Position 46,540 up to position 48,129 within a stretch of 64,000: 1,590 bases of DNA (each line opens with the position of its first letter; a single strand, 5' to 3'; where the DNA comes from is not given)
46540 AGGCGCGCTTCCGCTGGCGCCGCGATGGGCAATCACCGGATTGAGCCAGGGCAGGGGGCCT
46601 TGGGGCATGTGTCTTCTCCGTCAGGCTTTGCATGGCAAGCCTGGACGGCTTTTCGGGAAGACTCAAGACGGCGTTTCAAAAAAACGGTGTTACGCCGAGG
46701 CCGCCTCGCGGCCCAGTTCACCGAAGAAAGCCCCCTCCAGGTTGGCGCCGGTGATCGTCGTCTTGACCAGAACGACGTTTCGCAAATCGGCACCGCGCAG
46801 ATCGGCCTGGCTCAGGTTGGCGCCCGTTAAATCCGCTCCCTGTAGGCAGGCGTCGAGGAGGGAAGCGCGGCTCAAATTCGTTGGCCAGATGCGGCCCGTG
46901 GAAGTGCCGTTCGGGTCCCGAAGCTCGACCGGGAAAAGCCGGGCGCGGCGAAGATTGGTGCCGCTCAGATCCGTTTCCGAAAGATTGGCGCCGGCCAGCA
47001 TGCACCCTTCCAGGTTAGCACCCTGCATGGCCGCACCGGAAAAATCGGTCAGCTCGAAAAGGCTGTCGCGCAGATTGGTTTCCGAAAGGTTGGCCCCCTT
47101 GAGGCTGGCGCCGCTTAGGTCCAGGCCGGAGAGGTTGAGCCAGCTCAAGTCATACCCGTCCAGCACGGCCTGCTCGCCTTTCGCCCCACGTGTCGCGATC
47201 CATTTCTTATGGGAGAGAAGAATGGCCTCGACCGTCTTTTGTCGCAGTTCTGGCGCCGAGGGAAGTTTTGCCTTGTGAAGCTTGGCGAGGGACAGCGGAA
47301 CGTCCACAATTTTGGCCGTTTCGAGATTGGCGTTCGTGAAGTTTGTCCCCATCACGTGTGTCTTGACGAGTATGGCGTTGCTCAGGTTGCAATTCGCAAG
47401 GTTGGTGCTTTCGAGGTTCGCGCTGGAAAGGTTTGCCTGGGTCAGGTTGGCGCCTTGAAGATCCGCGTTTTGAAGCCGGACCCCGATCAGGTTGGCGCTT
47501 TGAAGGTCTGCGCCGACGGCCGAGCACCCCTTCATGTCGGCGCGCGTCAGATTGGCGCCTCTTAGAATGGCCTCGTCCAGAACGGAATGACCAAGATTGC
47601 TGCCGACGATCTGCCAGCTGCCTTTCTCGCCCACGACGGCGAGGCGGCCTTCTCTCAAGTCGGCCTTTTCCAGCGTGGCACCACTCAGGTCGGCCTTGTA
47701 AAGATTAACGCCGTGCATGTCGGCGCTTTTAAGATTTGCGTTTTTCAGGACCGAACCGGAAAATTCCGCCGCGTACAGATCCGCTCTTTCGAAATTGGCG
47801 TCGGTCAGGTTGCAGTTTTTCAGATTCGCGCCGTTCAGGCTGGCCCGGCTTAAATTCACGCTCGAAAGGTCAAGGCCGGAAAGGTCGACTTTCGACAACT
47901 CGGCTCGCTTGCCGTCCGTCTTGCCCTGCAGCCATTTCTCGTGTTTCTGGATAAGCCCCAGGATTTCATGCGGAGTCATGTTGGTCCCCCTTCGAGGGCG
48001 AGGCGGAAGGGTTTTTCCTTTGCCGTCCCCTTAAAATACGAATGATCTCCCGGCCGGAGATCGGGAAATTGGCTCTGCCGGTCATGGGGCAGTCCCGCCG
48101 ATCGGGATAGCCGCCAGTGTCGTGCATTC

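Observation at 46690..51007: Tandem triplication of two-module pentapeptide-repeat proteins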

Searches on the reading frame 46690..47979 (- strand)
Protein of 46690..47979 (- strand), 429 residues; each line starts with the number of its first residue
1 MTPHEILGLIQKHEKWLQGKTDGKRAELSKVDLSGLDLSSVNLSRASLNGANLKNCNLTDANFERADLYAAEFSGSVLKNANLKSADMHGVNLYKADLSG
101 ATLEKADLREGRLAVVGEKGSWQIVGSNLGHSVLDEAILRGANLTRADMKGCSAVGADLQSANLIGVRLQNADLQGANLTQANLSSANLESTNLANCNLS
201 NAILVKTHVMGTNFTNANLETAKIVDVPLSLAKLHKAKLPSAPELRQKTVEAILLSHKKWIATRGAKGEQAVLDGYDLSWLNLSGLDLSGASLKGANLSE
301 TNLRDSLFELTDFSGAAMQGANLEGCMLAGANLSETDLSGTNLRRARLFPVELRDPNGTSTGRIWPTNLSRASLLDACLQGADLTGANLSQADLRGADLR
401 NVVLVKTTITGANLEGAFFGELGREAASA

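Call 3: search_protein_families(library=pfam, proteins=[window:46690-47979:-], max_evalue=0.01)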
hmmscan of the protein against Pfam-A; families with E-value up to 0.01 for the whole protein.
window:46690-47979:- (429 aa): 6 families
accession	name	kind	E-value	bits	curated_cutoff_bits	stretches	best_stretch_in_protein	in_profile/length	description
PF00805.28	Pentapeptide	-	2.1e-76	251.3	20.2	8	162-201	1-40/40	Pentapeptide repeats (8 copies)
PF13599.13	Pentapeptide_4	-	2.6e-41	140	38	6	26-90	11-75/78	Pentapeptide repeat region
PF13576.12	Pentapeptide_3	-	1.4e-28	99.3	27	2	299-341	2-47/48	Pentapeptide repeats (9 copies)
PF23894.2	LD_SV2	-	8.9e-06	26.4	29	0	51-81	60-90/92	SV2A/B/C luminal domain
PF05264.16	CfAFP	-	1.3e-05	25.7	25.9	0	31-87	44-98/137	Choristoneura fumiferana antifreeze protein (CfAFP)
PF25296.1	Decapeptide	-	0.00019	21.7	45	0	57-109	16-68/74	Decapeptide repeat region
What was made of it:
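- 46690..47979 (-): P1: 429-aa two-domain pentapeptide-repeat protein (net charge -3). PF00805 E = 2e-76 (call 3).
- Checked: Pfam PF00805 Pentapeptide scores E = 2e-76, 4e-73 and 3e-74 (call 3).
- Fold and family: PF00805 E about 1e-75 for all three (call 3).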

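Call 5: search_protein_families(library=ncbifam, proteins=[window:46690-47979:-], max_evalue=0.01)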
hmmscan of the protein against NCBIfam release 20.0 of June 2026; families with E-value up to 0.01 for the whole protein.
window:46690-47979:- (429 aa): 19 families
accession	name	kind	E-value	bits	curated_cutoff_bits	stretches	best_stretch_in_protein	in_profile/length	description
NF052603.1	penta_Alr5209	equivalog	2.1e-55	185.7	125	5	23-99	20-96/113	Alr5209 family pentapeptide repeat protein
NF047416.1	penta_HetL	equivalog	5.7e-55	186.1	260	3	92-303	24-218/218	heterocyst differentiation pentapeptide repeat protein HetL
NF011743.0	PRK15196.1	equivalog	5.1e-45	153.9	354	3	18-201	149-326/350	type III secretion system effector PipB2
NF011744.0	PRK15197.1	equivalog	4.9e-41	140.8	274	4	139-242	156-259/291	SPI-2 type III secretion system effector PipB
NF000071.4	penta_rpt_QnrA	exception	7.6e-27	94.5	450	3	26-151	62-186/218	QnrA family quinolone resistance pentapeptide repeat protein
NF033086.2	penta_rpt_Qnr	equivalog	2e-26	93.1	240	4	24-171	54-195/211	Qnr family pentapeptide repeat protein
NF012152.0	penta_rpt_QnrC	exception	1.7e-25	90.3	500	3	28-157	23-152/221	QnrC family quinolone resistance pentapeptide repeat protein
NF000349.1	mfpA_AE000516.2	equivalog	2.1e-24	86.3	360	4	33-110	79-156/183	pentapeptide repeat protein MfpA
NF000421.1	penta_rpt_QnrVC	exception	1.6e-21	77.2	460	2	139-241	59-151/218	QnrVC family quinolone resistance pentapeptide repeat protein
NF012151.0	penta_rpt_QnrAS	exception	5.5e-21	75.6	490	3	272-420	7-155/218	QnrAS family quinolone resistance pentapeptide repeat protein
NF000056.3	penta_rpt_QnrS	exception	6e-21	75.1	460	3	26-151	62-186/218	QnrS family quinolone resistance pentapeptide repeat protein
NF000420.1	penta_rpt_QnrB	exception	6.7e-20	72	460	3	126-223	53-150/214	QnrB family quinolone resistance pentapeptide repeat protein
NF038182.1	penta_rpt_SmQnr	exception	1.3e-18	67.6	460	4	180-348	27-197/215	SmQnr family pentapeptide repeat protein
NF033375.2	penta_rpt_QnrE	exception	1.8e-18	67.3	480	2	39-116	117-194/214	QnrE family quinolone resistance pentapeptide repeat protein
NF011904.1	PRK15377.1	subfamily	1.6e-15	56.5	500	2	143-223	15-96/606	type III secretion system effector HECT-type E3 ubiquitin transferase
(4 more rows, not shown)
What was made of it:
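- On Alr5209 family (NCBIfam NF052603): However, it is the sum of 5-7 partial matches of a 113-position profile along a protein more than three times longer (call 5).
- Closest known: HetL. Same: The NCBIfam HetL profile gives the highest or second-highest score (call 5).
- Scores are well below the PipB and PipB2 cut-offs (call 5).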

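Call 9: find_homologous_proteins(query=window:46693-47979:-, max_evalue=1e-10)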
Query window:46693-47979:- (429 aa): 6635 proteins with E <= 1e-10 among 8000 candidates; the best 120 are listed.
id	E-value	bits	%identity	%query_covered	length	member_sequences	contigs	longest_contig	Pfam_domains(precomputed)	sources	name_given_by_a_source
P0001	8.7e-53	198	36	84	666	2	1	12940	PF13576.13,PF13599.14,PF00805.29,PF25296.2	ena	-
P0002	1.5e-50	191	36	85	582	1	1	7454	PF13576.13,PF13599.14,PF00805.29,PF25296.2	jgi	-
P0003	2.2e-50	190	30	95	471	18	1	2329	PF13576.13,PF13599.14,PF00805.29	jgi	jgi:uncharacterized protein YjbI with pentapeptide repeats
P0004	2.6e-50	190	36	98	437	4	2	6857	PF13576.13,PF13599.14,PF00805.29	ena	-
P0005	4.9e-50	189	34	83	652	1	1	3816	PF13576.13,PF13599.14,PF00805.29,PF25296.2,PF02342.24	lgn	-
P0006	1.1e-49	188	32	92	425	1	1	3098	PF13576.13,PF13599.14,PF00805.29,PF25296.2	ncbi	ncbi:MAG: pentapeptide repeat-containing protein [Alphaproteobacteria bacterium]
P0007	1.8e-48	184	34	99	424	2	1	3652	PF13576.13,PF13599.14,PF00805.29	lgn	-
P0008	3.6e-48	183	33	99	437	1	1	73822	PF13576.13,PF13599.14,PF00805.29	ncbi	-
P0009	5.2e-48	182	33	95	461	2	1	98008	PF13576.13,PF13599.14,PF00805.29,PF25296.2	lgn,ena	-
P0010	5.6e-48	182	34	97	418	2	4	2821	PF13576.13,PF13599.14,PF00805.29,PF25296.2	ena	-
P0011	7.2e-48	182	33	97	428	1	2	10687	PF13576.13,PF13599.14,PF00805.29,PF25296.2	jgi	jgi:uncharacterized protein YjbI with pentapeptide repeats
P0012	7.6e-48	182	40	57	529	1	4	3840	PF13576.13,PF13599.14,PF00805.29,PF25296.2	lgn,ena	-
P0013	1.7e-47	181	34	97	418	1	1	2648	PF13576.13,PF13599.14,PF00805.29,PF25296.2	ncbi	-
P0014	2.1e-47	180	33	90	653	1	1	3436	PF07714.24,PF00069.32,PF13576.13,PF13599.14,PF00805.29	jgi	jgi:uncharacterized protein YjbI with pentapeptide repeats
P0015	4.2e-47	179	33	96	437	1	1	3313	PF13576.13,PF13599.14,PF00805.29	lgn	-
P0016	5.4e-47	179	34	97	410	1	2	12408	PF13576.13,PF13599.14,PF00805.29,PF25296.2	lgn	-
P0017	5.5e-47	179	35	98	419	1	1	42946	PF13576.13,PF13599.14,PF00805.29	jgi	jgi:uncharacterized protein YjbI with pentapeptide repeats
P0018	7.6e-47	178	38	92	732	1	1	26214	PF13576.13,PF13599.14,PF00805.29,PF25296.2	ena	-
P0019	8.9e-47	178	35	95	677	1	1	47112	PF13576.13,PF13599.14,PF00805.29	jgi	jgi:uncharacterized protein YjbI with pentapeptide repeats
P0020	9.7e-47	178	35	89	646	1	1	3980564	PF13576.13,PF13599.14,PF00805.29,PF25296.2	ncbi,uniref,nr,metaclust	ncbi:pentapeptide repeat-containing protein [Baaleninema simplex]|uniref:pentapeptide repeat-contain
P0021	1.0e-46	178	32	97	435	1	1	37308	PF13576.13,PF13599.14,PF00805.29,PF25296.2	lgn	-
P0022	1.2e-46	178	38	76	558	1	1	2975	PF13576.13,PF13599.14,PF00805.29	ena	-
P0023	1.3e-46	178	32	97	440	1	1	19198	PF13576.13,PF13599.14,PF00805.29,PF23894.3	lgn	-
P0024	1.3e-46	178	35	70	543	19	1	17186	PF13576.13,PF13599.14,PF00805.29,PF25296.2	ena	-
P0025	2.2e-46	177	33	99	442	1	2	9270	PF13576.13,PF13599.14,PF00805.29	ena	-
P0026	4.1e-46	176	35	97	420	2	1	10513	PF13576.13,PF13599.14,PF00805.29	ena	-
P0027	5.1e-46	176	34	98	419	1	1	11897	PF13576.13,PF13599.14,PF00805.29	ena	-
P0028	6.3e-46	175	35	97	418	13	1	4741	PF13576.13,PF13599.14,PF00805.29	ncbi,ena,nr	ncbi:MAG: pentapeptide repeat family protein [Phenylobacterium sp.]|nr:pentapeptide repeat family pr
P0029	7.4e-46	175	35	96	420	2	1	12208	PF13576.13,PF13599.14,PF00805.29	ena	-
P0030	7.5e-46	175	33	97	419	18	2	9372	PF13576.13,PF13599.14,PF00805.29,PF25296.2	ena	-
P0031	1.0e-45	175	32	98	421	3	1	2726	PF13576.13,PF13599.14,PF00805.29,PF25296.2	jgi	-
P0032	1.6e-45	174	32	98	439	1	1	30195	PF13576.13,PF13599.14,PF00805.29,PF23894.3,PF25296.2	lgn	-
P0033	2.4e-45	173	35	97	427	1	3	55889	PF13576.13,PF13599.14,PF00805.29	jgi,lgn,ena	-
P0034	2.8e-45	173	33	97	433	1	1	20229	PF13576.13,PF13599.14,PF00805.29,PF25296.2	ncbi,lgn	-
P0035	3.2e-45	173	34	97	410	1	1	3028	PF13576.13,PF13599.14,PF00805.29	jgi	jgi:uncharacterized protein YjbI with pentapeptide repeats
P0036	3.2e-45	173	35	97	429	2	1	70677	PF13576.13,PF13599.14,PF00805.29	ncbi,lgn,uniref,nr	ncbi:MAG: pentapeptide repeat-containing protein [Brevundimonas sp.]|uniref:pentapeptide repeat-cont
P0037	3.7e-45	173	33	100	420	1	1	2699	PF13576.13,PF13599.14,PF00805.29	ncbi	-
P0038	4.3e-45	173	33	98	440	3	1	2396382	PF13576.13,PF13599.14,PF00805.29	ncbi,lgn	ncbi:MAG: pentapeptide repeat-containing protein [Micavibrio sp.]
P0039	4.9e-45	172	35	98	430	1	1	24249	PF13576.13,PF13599.14,PF00805.29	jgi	jgi:uncharacterized protein YjbI with pentapeptide repeats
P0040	6.2e-45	172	33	99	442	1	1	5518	PF13576.13,PF13599.14,PF00805.29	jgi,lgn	jgi:uncharacterized protein YjbI with pentapeptide repeats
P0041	6.2e-45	172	33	97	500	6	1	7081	PF13576.13,PF13599.14,PF00805.29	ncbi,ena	-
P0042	6.7e-45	172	32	100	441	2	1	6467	PF13576.13,PF13599.14,PF00805.29,PF25296.2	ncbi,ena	-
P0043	6.8e-45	172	33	95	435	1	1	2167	PF13576.13,PF13599.14,PF00805.29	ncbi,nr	ncbi:MAG: pentapeptide repeat-containing protein [Alphaproteobacteria bacterium]|nr:pentapeptide rep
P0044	7.1e-45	172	33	95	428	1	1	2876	PF13576.13,PF13599.14,PF00805.29,PF23894.3,PF25296.2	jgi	jgi:uncharacterized protein YjbI with pentapeptide repeats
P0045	8.1e-45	172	36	72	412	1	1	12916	PF13576.13,PF13599.14,PF00805.29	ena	-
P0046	8.9e-45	172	32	92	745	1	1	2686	PF13576.13,PF13599.14,PF00805.29,PF25296.2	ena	-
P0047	1.0e-44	171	36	95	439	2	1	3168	PF13576.13,PF13599.14,PF00805.29,PF25296.2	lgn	-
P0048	1.1e-44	171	33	97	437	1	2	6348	PF13576.13,PF13599.14,PF00805.29,PF25296.2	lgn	-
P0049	1.2e-44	171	34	96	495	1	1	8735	PF13576.13,PF13599.14,PF00805.29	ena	-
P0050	1.2e-44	171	33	97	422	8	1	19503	PF13576.13,PF13599.14,PF00805.29,PF25296.2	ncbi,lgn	-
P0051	1.5e-44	171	27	95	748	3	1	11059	PF13576.13,PF13599.14,PF00805.29,PF25296.2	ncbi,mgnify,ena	mgnify:CR=1 FL=1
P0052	1.6e-44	171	31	99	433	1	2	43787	PF13576.13,PF13599.14,PF00805.29,PF25296.2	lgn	-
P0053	1.7e-44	171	31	99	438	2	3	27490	PF13576.13,PF13599.14,PF00805.29,PF25296.2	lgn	-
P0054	1.7e-44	171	35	98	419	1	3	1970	PF13576.13,PF13599.14,PF00805.29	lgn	-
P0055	2.0e-44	170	33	98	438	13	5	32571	PF13576.13,PF13599.14,PF00805.29,PF25296.2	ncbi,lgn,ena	-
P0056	2.2e-44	170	32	98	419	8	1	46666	PF13576.13,PF13599.14,PF00805.29,PF25296.2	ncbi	-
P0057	2.4e-44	170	35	96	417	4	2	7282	PF13576.13,PF13599.14,PF00805.29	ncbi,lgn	-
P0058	3.8e-44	170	34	100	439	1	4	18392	PF13576.13,PF13599.14,PF00805.29,PF25296.2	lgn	-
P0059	4.2e-44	169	33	100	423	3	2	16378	PF13576.13,PF13599.14,PF00805.29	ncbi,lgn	-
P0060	4.3e-44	169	37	95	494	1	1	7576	PF07238.20,PF13576.13,PF13599.14,PF00805.29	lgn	-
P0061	4.5e-44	169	33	89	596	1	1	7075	PF13576.13,PF13599.14,PF00805.29,PF25296.2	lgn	-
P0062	5.2e-44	169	33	96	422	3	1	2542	PF13576.13,PF13599.14,PF00805.29,PF25296.2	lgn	-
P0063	6.0e-44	169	34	98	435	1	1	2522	PF13576.13,PF13599.14,PF00805.29,PF25296.2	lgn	-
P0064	6.6e-44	169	33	96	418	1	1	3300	PF13576.13,PF13599.14,PF00805.29,PF25296.2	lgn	-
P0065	7.1e-44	169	35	94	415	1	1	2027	PF13576.13,PF13599.14,PF00805.29,PF25296.2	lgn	-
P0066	7.8e-44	168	34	95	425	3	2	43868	PF13576.13,PF13599.14,PF00805.29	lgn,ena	-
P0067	8.3e-44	168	31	99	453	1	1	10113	PF13576.13,PF13599.14,PF00805.29,PF25296.2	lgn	-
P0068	1.0e-43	168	34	97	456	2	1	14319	PF13576.13,PF13599.14,PF00805.29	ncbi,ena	-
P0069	1.1e-43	168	32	99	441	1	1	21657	PF13576.13,PF13599.14,PF00805.29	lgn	-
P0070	1.3e-43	168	33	97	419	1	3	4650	PF13576.13,PF13599.14,PF00805.29,PF25296.2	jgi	jgi:uncharacterized protein YjbI with pentapeptide repeats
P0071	1.5e-43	168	32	98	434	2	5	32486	PF13576.13,PF13599.14,PF00805.29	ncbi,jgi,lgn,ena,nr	ncbi:MAG: pentapeptide repeat-containing protein [Alphaproteobacteria bacterium CG_4_9_14_3_um_filte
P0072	1.6e-43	167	34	95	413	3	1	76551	PF13576.13,PF13599.14,PF00805.29,PF25296.2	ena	-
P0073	1.8e-43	167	32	97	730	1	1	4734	PF05264.17,PF13576.13,PF13599.14,PF00805.29,PF25296.2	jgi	-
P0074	2.6e-43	167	32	97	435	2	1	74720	PF13576.13,PF13599.14,PF00805.29,PF23894.3,PF25296.2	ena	-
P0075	2.8e-43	167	32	98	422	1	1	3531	PF13576.13,PF13599.14,PF00805.29,PF25296.2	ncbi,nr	ncbi:MAG: pentapeptide repeat protein [Caulobacter sp.]|nr:pentapeptide repeat protein [Caulobacter 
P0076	3.1e-43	167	33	61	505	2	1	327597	PF13576.13,PF13599.14,PF00805.29,PF25296.2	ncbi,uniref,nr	ncbi:pentapeptide repeat-containing protein [Okeania sp. SIO2B3]|uniref:pentapeptide repeat-containi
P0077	3.1e-43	166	36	69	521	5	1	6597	PF13576.13,PF13599.14,PF00805.29,PF25296.2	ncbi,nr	ncbi:MAG: pentapeptide repeat-containing protein [Desertifilum sp. SIO1I2]|nr:pentapeptide repeat-co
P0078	3.4e-43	166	34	96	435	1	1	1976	PF13576.13,PF13599.14,PF00805.29,PF25296.2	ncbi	-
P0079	3.8e-43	166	33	96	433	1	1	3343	PF13576.13,PF13599.14,PF00805.29,PF23894.3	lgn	-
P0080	4.7e-43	166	34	94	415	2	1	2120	PF13576.13,PF13599.14,PF00805.29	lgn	-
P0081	4.8e-43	166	33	95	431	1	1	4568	PF13576.13,PF13599.14,PF00805.29,PF25296.2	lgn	-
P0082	6.5e-43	165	34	96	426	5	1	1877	PF13576.13,PF13599.14,PF00805.29,PF25296.2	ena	-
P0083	7.8e-43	165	36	71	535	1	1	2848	PF13576.13,PF13599.14,PF00805.29,PF25296.2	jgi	jgi:uncharacterized protein YjbI with pentapeptide repeats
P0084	8.6e-43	165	33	97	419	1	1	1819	PF13576.13,PF13599.14,PF00805.29,PF25296.2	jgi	-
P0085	9.0e-43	165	32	97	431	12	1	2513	PF13576.13,PF13599.14,PF00805.29,PF23894.3,PF25296.2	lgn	-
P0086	1.1e-42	165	33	96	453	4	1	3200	PF13576.13,PF13599.14,PF00805.29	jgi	jgi:uncharacterized protein YjbI with pentapeptide repeats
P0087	1.2e-42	165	32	100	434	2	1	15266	PF13576.13,PF13599.14,PF00805.29,PF25296.2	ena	-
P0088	1.3e-42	164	35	97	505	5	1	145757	PF07238.20,PF13576.13,PF13599.14,PF00805.29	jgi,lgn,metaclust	metaclust:\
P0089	1.7e-42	164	31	73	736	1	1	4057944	PF13576.13,PF27138.1,PF27130.1,PF13599.14,PF00805.29,PF25296.2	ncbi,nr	ncbi:pentapeptide repeat-containing protein [Planktothrix agardhii 1033]|nr:pentapeptide repeat-cont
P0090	1.8e-42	164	34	95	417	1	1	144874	PF13576.13,PF13599.14,PF00805.29,PF25296.2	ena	-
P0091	2.0e-42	164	32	95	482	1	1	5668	PF13576.13,PF13599.14,PF00805.29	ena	-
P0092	2.3e-42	164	33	98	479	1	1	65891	PF13576.13,PF13599.14,PF00805.29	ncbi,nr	ncbi:MAG: pentapeptide repeat-containing protein [Micavibrio sp.]|nr:MAG: pentapeptide repeat-contai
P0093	2.5e-42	164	35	80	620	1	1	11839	PF13576.13,PF13599.14,PF00805.29,PF25296.2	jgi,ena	-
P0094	2.5e-42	164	34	97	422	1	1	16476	PF13576.13,PF13599.14,PF00805.29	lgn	-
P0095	2.9e-42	163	35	62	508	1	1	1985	PF13576.13,PF13599.14,PF00805.29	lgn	-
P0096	3.1e-42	163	34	97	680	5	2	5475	PF13576.13,PF13599.14,PF00805.29,PF25296.2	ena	-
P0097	3.3e-42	163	34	97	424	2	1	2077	PF13576.13,PF13599.14,PF00805.29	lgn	-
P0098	3.7e-42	163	34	97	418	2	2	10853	PF13576.13,PF13599.14,PF00805.29,PF25296.2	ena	-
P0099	3.8e-42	163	33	98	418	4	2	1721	PF13576.13,PF13599.14,PF00805.29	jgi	jgi:uncharacterized protein YjbI with pentapeptide repeats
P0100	4.5e-42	163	32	98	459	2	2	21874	PF13576.13,PF13599.14,PF00805.29,PF25296.2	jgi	jgi:uncharacterized protein YjbI with pentapeptide repeats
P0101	4.6e-42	163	33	88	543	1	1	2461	PF13576.13,PF13599.14,PF00805.29,PF25296.2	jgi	jgi:uncharacterized protein YjbI with pentapeptide repeats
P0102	4.8e-42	163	31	99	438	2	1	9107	PF13576.13,PF13599.14,PF00805.29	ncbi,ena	-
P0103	5.1e-42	163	33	96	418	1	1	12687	PF13576.13,PF13599.14,PF00805.29,PF25296.2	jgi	jgi:uncharacterized protein YjbI with pentapeptide repeats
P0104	5.3e-42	162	36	67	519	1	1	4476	PF13576.13,PF13599.14,PF00805.29,PF25296.2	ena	-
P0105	5.6e-42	162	32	98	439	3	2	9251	PF13576.13,PF13599.14,PF00805.29,PF25296.2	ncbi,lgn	ncbi:MAG TPA: pentapeptide repeat-containing protein [Micavibrio sp.]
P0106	6.7e-42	162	33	97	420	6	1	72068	PF13576.13,PF13599.14,PF00805.29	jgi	-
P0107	6.8e-42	162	35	96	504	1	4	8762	PF13576.13,PF13599.14,PF00805.29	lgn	-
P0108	6.9e-42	162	36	95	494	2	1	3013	PF07238.20,PF13576.13,PF13599.14,PF00805.29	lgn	-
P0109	7.2e-42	162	36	95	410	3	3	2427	PF13576.13,PF13599.14,PF00805.29,PF25296.2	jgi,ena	-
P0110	9.3e-42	162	35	74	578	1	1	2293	PF13576.13,PF13599.14,PF00805.29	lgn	-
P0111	9.4e-42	162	33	97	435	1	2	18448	PF13576.13,PF13599.14,PF00805.29,PF25296.2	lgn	-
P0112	9.6e-42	162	31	94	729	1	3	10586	PF13576.13,PF13599.14,PF00805.29,PF25296.2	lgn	-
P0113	9.9e-42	162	33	98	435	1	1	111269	PF13576.13,PF13599.14,PF00805.29,PF25296.2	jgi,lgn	jgi:uncharacterized protein YjbI with pentapeptide repeats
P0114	1.0e-41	161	32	97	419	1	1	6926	PF13576.13,PF13599.14,PF00805.29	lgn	-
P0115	1.1e-41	161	34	95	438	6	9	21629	PF13576.13,PF13599.14,PF00805.29,PF25296.2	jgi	-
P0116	1.1e-41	161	36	94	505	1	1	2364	PF07238.20,PF13576.13,PF13599.14,PF00805.29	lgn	-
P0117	1.1e-41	161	39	66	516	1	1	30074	PF13576.13,PF20694.3,PF13599.14,PF00805.29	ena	-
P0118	1.2e-41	161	33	96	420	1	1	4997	PF13576.13,PF13599.14,PF00805.29,PF25296.2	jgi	jgi:uncharacterized protein YjbI with pentapeptide repeats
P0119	1.5e-41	161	33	95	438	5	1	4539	PF13576.13,PF13599.14,PF00805.29,PF25296.2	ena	-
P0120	1.8e-41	161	31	97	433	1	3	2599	PF13576.13,PF13599.14,PF00805.29,PF25296.2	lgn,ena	-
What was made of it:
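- On Alphaproteobacterial two-domain PRP family (unnamed): Alignment to family members covers 95-100% of the length (call 9).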

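Call 10: find_encoding_contigs(protein=window:46693-47979:-, flank=10000, max_places=6)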
Protein window:46693-47979:- (429 aa): 2 contigs read that carry it; 1 place shown.
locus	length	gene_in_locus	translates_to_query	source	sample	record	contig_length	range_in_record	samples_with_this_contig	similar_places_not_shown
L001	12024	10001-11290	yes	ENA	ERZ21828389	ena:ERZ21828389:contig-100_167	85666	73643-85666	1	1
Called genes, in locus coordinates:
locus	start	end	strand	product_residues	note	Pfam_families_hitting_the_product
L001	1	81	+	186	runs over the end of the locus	PF01842:ACT (weak), PF13291:ACT_4 (faint), PF13740:ACT_6 (weak)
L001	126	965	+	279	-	PF03446:NAD_binding_2, PF03807:F420_oxidored (weak), PF14833:NAD_binding_11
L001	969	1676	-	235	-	PF03544:TonB_C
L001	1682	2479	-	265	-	PF00005:ABC_tran, PF13304:AAA_21 (faint)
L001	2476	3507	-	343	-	PF01032:FecCD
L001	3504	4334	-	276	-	PF01497:Peripla_BP_2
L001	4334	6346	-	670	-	PF07715:Plug, PF00593:TonB_dep_Rec_b-barrel, PF14905:OMP_b-brl_3 (weak)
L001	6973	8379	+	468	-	-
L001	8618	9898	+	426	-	-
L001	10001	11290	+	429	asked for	-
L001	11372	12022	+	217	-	?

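Call 53: find_encoding_contigs(protein=P0017, flank=6000, max_places=2)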
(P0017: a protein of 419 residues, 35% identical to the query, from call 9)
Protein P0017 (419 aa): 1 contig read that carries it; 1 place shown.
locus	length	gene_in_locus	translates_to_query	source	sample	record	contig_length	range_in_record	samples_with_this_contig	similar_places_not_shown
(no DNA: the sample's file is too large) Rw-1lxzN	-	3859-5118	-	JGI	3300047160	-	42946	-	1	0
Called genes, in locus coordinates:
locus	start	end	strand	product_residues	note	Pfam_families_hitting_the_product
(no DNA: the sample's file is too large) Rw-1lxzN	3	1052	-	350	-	?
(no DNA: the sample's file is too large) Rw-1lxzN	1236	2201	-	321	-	PF01380:SIS, PF00571:CBS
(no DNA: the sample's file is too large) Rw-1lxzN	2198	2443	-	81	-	-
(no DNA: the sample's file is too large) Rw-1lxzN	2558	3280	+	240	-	PF00300:His_Phos_1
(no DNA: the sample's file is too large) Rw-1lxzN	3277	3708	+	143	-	PF00383:dCMP_cyt_deam_1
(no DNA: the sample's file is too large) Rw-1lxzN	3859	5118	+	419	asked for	PF00805:Pentapeptide (weak), PF13576:Pentapeptide_3 (faint), PF00805:Pentapeptide, PF13599:Pentapeptide_4 (weak), PF00805:Pentapeptide, PF13599:Pentapeptide_4 (weak), PF00805:Pentapeptide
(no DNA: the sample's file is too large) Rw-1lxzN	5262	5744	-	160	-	PF00011:HSP20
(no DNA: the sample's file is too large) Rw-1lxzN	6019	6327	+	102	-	PF02036:SCP2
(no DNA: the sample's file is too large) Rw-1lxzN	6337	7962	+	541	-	-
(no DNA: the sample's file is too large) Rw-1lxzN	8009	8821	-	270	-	PF00459:Inositol_P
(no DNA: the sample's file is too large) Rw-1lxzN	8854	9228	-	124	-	PF13560:HTH_31, PF12844:HTH_19 (faint), PF01381:HTH_3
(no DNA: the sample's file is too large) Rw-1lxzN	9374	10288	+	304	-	PF03279:Lip_A_acyltrans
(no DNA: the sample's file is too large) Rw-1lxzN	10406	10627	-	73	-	PF09866:DUF2093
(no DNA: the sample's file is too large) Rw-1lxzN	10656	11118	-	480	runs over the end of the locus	PF13742:tRNA_anti_2, PF01336:tRNA_anti-codon, PF02601:Exonuc_VII_L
